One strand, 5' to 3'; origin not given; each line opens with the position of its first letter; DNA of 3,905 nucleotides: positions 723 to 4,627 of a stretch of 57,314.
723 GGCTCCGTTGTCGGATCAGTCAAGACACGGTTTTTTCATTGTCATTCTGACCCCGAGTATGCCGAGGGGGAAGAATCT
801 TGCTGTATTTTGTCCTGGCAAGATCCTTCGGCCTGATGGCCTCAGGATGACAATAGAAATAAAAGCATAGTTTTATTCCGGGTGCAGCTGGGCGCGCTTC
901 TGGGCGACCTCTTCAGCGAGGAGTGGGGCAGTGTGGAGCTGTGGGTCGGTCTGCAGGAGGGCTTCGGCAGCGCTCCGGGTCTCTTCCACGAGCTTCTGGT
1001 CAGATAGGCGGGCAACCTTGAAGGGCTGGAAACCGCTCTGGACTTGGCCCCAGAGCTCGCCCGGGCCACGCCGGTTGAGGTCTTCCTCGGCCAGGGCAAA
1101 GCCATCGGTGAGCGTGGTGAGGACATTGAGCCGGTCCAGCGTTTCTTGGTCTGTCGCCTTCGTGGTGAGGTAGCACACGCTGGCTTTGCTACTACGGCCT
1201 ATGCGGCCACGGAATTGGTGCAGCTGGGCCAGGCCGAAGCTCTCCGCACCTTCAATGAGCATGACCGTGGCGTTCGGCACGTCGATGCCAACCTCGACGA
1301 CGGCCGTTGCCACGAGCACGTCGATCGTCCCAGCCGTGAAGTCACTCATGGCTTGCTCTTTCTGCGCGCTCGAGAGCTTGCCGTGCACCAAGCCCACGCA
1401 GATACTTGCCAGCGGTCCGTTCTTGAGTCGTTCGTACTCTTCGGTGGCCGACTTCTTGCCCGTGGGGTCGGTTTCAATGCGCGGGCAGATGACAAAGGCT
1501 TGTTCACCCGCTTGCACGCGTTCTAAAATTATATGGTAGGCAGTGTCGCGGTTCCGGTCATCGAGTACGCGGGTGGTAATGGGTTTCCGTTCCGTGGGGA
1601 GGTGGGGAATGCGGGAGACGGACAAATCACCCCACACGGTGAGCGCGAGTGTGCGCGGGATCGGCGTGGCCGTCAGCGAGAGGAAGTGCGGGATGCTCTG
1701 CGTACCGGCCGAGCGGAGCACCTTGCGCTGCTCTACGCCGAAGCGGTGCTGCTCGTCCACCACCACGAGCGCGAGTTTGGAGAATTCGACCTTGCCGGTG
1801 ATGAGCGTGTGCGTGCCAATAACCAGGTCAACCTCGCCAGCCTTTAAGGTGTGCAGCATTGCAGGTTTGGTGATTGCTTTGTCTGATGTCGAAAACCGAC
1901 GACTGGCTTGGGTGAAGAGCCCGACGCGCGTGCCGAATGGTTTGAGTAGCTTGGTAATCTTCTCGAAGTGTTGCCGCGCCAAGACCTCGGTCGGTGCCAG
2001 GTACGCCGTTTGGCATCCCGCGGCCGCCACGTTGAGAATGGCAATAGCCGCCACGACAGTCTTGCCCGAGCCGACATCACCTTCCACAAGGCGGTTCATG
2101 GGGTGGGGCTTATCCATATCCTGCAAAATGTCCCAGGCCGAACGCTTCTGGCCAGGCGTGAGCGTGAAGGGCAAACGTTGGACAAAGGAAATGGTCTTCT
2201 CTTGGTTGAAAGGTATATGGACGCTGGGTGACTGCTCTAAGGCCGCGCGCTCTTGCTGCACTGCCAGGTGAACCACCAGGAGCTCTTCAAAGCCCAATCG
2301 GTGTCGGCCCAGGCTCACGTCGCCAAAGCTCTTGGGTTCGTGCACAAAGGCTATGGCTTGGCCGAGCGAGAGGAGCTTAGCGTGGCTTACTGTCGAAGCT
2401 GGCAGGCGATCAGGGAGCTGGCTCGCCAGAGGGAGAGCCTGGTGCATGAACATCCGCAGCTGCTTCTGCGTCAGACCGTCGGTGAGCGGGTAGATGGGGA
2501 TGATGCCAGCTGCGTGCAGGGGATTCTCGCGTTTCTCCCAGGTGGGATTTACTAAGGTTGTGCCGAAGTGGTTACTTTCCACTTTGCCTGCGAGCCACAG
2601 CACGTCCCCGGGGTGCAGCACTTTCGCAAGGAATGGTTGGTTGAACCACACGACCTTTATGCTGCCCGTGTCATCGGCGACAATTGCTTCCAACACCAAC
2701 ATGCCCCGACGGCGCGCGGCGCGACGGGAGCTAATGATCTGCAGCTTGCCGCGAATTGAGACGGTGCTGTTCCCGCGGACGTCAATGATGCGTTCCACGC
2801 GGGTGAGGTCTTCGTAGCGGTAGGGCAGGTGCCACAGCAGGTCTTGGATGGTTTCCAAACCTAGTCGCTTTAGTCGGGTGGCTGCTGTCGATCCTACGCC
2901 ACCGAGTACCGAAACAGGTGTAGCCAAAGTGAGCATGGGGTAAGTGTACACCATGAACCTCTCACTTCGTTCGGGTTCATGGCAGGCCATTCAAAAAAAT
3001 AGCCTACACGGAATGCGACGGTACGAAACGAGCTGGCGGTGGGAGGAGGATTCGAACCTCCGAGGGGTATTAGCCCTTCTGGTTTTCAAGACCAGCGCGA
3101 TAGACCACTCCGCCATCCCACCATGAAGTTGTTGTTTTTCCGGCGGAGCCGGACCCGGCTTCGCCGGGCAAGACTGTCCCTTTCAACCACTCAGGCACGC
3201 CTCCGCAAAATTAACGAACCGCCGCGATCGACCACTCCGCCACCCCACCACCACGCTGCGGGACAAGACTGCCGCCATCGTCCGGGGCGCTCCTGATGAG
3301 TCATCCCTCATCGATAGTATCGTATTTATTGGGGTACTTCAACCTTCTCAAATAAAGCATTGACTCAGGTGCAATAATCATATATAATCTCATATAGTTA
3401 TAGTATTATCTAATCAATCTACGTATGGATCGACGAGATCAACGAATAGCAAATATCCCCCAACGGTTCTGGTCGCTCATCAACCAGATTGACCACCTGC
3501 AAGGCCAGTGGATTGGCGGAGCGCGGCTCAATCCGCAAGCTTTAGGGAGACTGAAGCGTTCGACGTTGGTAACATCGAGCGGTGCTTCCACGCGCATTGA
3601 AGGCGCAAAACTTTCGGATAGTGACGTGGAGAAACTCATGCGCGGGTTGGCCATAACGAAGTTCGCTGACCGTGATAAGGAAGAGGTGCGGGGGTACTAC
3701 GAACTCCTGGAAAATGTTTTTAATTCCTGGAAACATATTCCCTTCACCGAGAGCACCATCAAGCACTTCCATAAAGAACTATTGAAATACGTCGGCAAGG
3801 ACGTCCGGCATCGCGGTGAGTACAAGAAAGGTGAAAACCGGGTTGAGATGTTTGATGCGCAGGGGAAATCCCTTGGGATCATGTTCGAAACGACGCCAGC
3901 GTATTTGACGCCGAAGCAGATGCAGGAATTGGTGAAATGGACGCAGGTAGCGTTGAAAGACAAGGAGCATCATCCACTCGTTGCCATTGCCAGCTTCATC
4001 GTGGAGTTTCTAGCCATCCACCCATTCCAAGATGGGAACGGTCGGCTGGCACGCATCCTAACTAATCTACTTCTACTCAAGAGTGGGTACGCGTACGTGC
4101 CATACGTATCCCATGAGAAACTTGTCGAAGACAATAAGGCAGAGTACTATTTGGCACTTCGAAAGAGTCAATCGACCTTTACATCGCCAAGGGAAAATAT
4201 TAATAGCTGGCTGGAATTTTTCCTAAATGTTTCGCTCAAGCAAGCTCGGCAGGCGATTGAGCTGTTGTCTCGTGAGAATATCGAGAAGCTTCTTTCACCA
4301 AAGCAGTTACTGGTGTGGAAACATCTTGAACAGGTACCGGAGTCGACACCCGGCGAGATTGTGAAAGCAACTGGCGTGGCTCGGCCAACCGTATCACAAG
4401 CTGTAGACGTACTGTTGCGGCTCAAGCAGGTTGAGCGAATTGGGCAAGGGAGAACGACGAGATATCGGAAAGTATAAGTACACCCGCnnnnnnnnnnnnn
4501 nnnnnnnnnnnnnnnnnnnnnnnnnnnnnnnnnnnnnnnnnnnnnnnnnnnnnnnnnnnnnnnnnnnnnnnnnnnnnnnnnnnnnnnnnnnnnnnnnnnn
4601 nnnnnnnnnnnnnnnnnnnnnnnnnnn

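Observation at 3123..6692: Fic enzyme plus archaeo-eukaryotic primase-SF2 helicase fusion: an AT-rich, own-promoter pair at a tRNA-Ser, proposed as a conflict/defence-like module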

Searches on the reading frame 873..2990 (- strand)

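Call 4: search_protein_families(library=pfam, proteins=[window:873-2990:-], max_evalue=0.01)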
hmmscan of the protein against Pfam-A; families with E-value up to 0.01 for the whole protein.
window:873-2990:- (705 aa): 10 families
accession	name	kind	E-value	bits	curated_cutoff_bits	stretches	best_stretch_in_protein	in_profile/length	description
PF17191.10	RecG_wedge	-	5.1e-30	104.6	23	1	30-187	6-160/162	RecG wedge domain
PF00270.35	DEAD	-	2.5e-22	79.8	26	1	298-448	15-164/167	DEAD/DEAH box helicase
PF00271.37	Helicase_C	-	1.2e-17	64.6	23.5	1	488-600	10-109/110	Helicase conserved C-terminal domain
PF04851.21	ResIII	-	9.4e-09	35.8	22.5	1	276-443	3-162/164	Type III restriction enzyme, res subunit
PF19833.4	RecG_dom3_C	-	4e-08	33.6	26.8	1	629-687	3-63/87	ATP-dependent DNA helicase RecG, domain 3, C-terminal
PF01336.31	tRNA_anti-codon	-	2.7e-07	30.9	27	1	86-152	10-73/75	OB-fold nucleic acid binding domain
PF13604.12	AAA_30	-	0.0012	19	27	0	277-422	2-105/191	AAA domain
PF07517.20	SecA_DEAD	-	0.0019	17.9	24.6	1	300-364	93-157/290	SecA DEAD-like domain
PF22590.2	Cas3-like_C_2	-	0.0025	18.5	27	1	516-601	16-105/106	CRISPR-associated nuclease/helicase Cas3, C-terminal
PF00176.29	SNF2-rel_dom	-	0.0046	16.5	24.9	1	375-448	92-168/290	SNF2-related domain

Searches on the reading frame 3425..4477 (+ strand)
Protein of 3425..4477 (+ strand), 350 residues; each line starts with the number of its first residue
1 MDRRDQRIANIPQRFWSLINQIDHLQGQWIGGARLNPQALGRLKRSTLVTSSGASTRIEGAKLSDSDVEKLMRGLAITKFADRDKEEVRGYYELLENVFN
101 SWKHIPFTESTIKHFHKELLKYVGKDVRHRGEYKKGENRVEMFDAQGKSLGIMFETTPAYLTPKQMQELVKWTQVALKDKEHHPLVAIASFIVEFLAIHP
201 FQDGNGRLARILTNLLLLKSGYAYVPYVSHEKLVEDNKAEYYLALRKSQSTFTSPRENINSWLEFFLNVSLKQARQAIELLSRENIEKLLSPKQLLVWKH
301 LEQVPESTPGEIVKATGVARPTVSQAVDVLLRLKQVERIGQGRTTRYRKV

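Call 4: search_protein_families(library=pfam, proteins=[window:3425-4477:+], max_evalue=0.01)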
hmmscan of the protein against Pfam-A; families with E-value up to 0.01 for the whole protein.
window:3425-4477:+ (350 aa): 3 families
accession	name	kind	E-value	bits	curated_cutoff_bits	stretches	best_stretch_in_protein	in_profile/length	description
PF02661.23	Fic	-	2e-18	67.4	24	1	106-217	1-93/93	Fic/DOC family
PF22168.2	DIP2311-like_C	-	6.7e-06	26.8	27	1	310-349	23-62/63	Transcriptional regulator DIP2311-like, C-terminal domain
PF12802.13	MarR_2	-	8.8e-06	26.2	27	1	293-340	6-54/61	MarR family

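Call 5: search_protein_families(library=padloc, proteins=[window:3425-4477:+], max_evalue=0.01)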
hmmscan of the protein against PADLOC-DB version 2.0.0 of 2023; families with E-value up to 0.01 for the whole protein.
window:3425-4477:+ (350 aa): 12 families
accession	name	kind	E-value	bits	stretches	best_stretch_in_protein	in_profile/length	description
PDLC03963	SoFic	-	6.8e-46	155.3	1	45-347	54-349/361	-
PDLC04836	PDC-S04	-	1.5e-23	81.2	1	54-251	32-215/244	-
PDLC04839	PDC-S04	-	1.9e-19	68.1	1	63-255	14-193/205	-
PDLC04840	PDC-S04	-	1.4e-17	62.2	1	54-247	18-198/227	-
PDLC04837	PDC-S04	-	1.1e-16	58.8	1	55-252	33-212/234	-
PDLC04966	PDC-S24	-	1.9e-11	41.5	1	104-223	229-342/497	-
PDLC04838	PDC-S04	-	9e-09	33.4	1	177-247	121-193/209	-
PDLC04841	PDC-S04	-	4.8e-05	21.1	1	187-254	198-259/292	-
PDLC04842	PDC-S04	-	0.00021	19.1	1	192-249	105-156/202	-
PDLC01720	Csa3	-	0.00037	19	1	280-348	21-87/118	Csa3_1_CAS-I-II-III-IV-V-VI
PDLC04133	mad1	-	0.0036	15.6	0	308-327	7-26/60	mads_1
PDLC01438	Csa3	-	0.0056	14.7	1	268-347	132-199/305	"CAS-I,CAS-II,CAS-III,CAS-IV,CAS-V,CAS-VI; associated_signaling"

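Call 6: search_protein_families(library=ncbifam, proteins=[window:3425-4477:+], max_evalue=0.01)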
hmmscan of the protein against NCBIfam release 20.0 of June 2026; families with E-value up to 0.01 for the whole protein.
window:3425-4477:+ (350 aa): 6 families
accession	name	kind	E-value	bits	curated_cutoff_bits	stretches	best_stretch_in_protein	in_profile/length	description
NF046030.1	ProtAdlyltaseSoFic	equivalog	1.8e-15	56.7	550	1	157-280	151-269/361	protein adenylyltransferase Fic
TIGR02613.1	mob_myst_B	hypoth_equivalog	3.9e-08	33.4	124.4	1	164-248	88-173/186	mobile mystery protein B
NF046029.1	ProtAdlyltaseNmFic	equivalog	0.00033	20.4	230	1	188-248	86-140/177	protein adenylyltransferase Fic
NF033788.1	HTH_metalloreg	subfamily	0.00041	20.1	55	1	291-348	10-67/77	metalloregulator ArsR/SmtB family transcription factor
TIGR01550.1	DOC_P1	subfamily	0.0043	17.2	38.65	1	188-223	55-90/122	type II toxin-antitoxin system death-on-curing family toxin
NF045983.1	ProtAdnltaseVbhT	equivalog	0.0055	15.9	800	1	145-223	83-159/419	type II toxin-antitoxin system protein adenylyltransferase VbhT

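Call 51: find_related_loci(query=window:3425-4477:+, collection=genome_contigs, flank=5000)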
Query window:3425-4477:+ (350 aa) in genome_contigs; peptide patterns used: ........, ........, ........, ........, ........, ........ (x = any residue, [..] = any of these).
157 stretches matched a pattern; 117 encode a relative of the query (tblastn E <= 1e-3); the best 80 are kept; 80 distinct loci.
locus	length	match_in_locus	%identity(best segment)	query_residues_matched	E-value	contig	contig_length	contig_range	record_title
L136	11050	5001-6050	86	1-350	0e+0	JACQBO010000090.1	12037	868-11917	MAG: Candidatus Kerfeldbacteria bacterium isolate NC_groundwater_944_Pr1_S-0.2um_54_28 Montesol18-Sp2_coassembly_scaffol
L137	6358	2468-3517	85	1-350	0e+0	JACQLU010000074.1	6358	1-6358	MAG: Parcubacteria group bacterium isolate NC_groundwater_1211_Ag_S-0.1um_51_31 S_p1_S3_coassembly_k141_1609271, whole g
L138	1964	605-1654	81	1-350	0e+0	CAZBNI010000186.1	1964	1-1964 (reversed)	MAG TPA_asm: uncultured Gammaproteobacteria bacterium isolate binchicken_co19_652 genome assembly, contig: NODE_114598_l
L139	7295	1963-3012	80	1-350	0e+0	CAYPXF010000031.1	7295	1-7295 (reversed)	MAG TPA_asm: uncultured Gammaproteobacteria bacterium isolate binchicken_co17_235 genome assembly, contig: NODE_20005_le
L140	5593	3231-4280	79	1-350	0e+0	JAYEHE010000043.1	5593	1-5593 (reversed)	MAG: Candidatus Zixiibacteriota bacterium isolate MAG226 MAG226_43, whole genome shotgun sequence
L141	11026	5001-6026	79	1-342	0e+0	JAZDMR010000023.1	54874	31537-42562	MAG: bacterium isolate MEGAHIT-group-0.67 k141_407350, whole genome shotgun sequence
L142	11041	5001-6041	75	1-347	0e+0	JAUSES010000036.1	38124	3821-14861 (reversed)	MAG: bacterium isolate E14_maxbin.225_sub E14_k141_556589, whole genome shotgun sequence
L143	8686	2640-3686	73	2-350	0e+0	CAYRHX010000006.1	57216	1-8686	MAG TPA_asm: uncultured Candidatus Saccharibacteria bacterium isolate ERP113451_co3_61 genome assembly, contig: NODE_232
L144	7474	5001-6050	74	1-350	3e-180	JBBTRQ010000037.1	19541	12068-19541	MAG: Patescibacteria group bacterium isolate H52-bin078_1 H52_bin078_1_000000000037, whole genome shotgun sequence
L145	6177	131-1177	72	1-349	3e-178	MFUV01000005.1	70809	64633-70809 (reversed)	MAG: Candidatus Nomurabacteria bacterium RIFCSPLOWO2_01_FULL_39_18 rifcsplowo2_01_scaffold_297, whole genome shotgun seq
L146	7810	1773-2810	72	5-350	7e-178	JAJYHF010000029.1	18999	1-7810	MAG: bacterium isolate DBS1-3.bin45 NODE_5211_length_18999_cov_1.67857, whole genome shotgun sequence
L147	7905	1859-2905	72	1-349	2e-176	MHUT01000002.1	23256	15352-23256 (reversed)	MAG: Candidatus Yonathbacteria bacterium RIFCSPHIGHO2_02_FULL_44_14 rifcsphigho2_02_scaffold_12643, whole genome shotgun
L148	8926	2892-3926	72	5-349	9e-176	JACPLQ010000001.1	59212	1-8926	MAG: Candidatus Nomurabacteria bacterium isolate NC_groundwater_525_Ag_S-0.1um_41_10 S35_SO-1_scaffold_21526, whole geno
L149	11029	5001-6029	73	8-350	8e-176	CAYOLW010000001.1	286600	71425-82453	MAG TPA_asm: uncultured Candidatus Saccharibacteria bacterium isolate SRP286056_co2_557 genome assembly, contig: NODE_20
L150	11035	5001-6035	72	5-349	2e-175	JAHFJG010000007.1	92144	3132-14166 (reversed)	MAG: Candidatus Doudnabacteria bacterium isolate nzgw380 NODE_143_length_92145_cov_4.480777, whole genome shotgun sequen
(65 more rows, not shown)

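Call 60: search_protein_families(library=phrogs, proteins=[window:3425-4477:+], max_evalue=0.00001)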
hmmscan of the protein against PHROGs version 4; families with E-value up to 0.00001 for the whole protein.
window:3425-4477:+ (350 aa): 4 families
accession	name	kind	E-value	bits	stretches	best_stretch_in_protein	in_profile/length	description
phrog_5978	-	unknown function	3.2e-49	168.9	1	39-347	44-353/364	-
phrog_11900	-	unknown function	7.1e-27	95.4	1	54-249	20-201/230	-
phrog_13548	-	unknown function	7.6e-10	39.3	1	114-290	124-289/379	-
phrog_23170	-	unknown function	3.1e-08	34.5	1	185-248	110-172/191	-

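Call 71: search_solved_structures(query=window:3425-4477:+, max_evalue=0.00001, show_alignments=1)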
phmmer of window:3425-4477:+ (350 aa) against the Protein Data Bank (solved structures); distinct sequences matched with E-value up to 0.00001: 23.
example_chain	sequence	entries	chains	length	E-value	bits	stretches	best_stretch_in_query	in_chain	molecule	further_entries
8uqu_A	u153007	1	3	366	1.7e-33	119.5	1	24-290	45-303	Fido domain-containing protein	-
4rgl_A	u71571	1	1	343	1.8e-14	57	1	18-270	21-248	Filamentation induced by cAMP protein Fic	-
3cuc_A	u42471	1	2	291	5.4e-12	48.8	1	19-232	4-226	Protein of unknown function with a Fic domain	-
6i7j_A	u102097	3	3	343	4.3e-10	42.6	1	9-242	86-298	Adenosine monophosphate-protein transferase FICD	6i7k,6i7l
8cil_A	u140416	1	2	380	3.4e-09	39.6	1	25-283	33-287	Fic family protein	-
6i7i_A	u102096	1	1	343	4.1e-09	39.3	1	162-242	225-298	Adenosine monophosphate-protein transferase FICD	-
6zmd_B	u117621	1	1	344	4.2e-09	39.3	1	162-226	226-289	Protein adenylyltransferase FICD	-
6i7h_A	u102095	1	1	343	4.7e-09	39.2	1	162-242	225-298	Adenosine monophosphate-protein transferase FICD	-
6i7g_A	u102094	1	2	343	5.5e-09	38.9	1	162-242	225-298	Adenosine monophosphate-protein transferase FICD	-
4u04_A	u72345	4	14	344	5.6e-09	38.9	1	162-242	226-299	Adenosine monophosphate-protein transferase FICD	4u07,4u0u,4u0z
7b7z_A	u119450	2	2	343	9e-09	38.2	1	9-242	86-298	Protein adenylyltransferase FICD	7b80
9yz5_A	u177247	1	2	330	1.2e-08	37.8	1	163-242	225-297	Protein adenylyltransferase FICD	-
4u0s_A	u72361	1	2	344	1.3e-08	37.7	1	163-242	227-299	Adenosine monophosphate-protein transferase FICD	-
9vjc_A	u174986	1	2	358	8.4e-08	35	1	167-275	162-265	Protein adenylyltransferase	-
7xux_A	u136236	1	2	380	1.6e-07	34.1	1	39-270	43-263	Fido domain-containing protein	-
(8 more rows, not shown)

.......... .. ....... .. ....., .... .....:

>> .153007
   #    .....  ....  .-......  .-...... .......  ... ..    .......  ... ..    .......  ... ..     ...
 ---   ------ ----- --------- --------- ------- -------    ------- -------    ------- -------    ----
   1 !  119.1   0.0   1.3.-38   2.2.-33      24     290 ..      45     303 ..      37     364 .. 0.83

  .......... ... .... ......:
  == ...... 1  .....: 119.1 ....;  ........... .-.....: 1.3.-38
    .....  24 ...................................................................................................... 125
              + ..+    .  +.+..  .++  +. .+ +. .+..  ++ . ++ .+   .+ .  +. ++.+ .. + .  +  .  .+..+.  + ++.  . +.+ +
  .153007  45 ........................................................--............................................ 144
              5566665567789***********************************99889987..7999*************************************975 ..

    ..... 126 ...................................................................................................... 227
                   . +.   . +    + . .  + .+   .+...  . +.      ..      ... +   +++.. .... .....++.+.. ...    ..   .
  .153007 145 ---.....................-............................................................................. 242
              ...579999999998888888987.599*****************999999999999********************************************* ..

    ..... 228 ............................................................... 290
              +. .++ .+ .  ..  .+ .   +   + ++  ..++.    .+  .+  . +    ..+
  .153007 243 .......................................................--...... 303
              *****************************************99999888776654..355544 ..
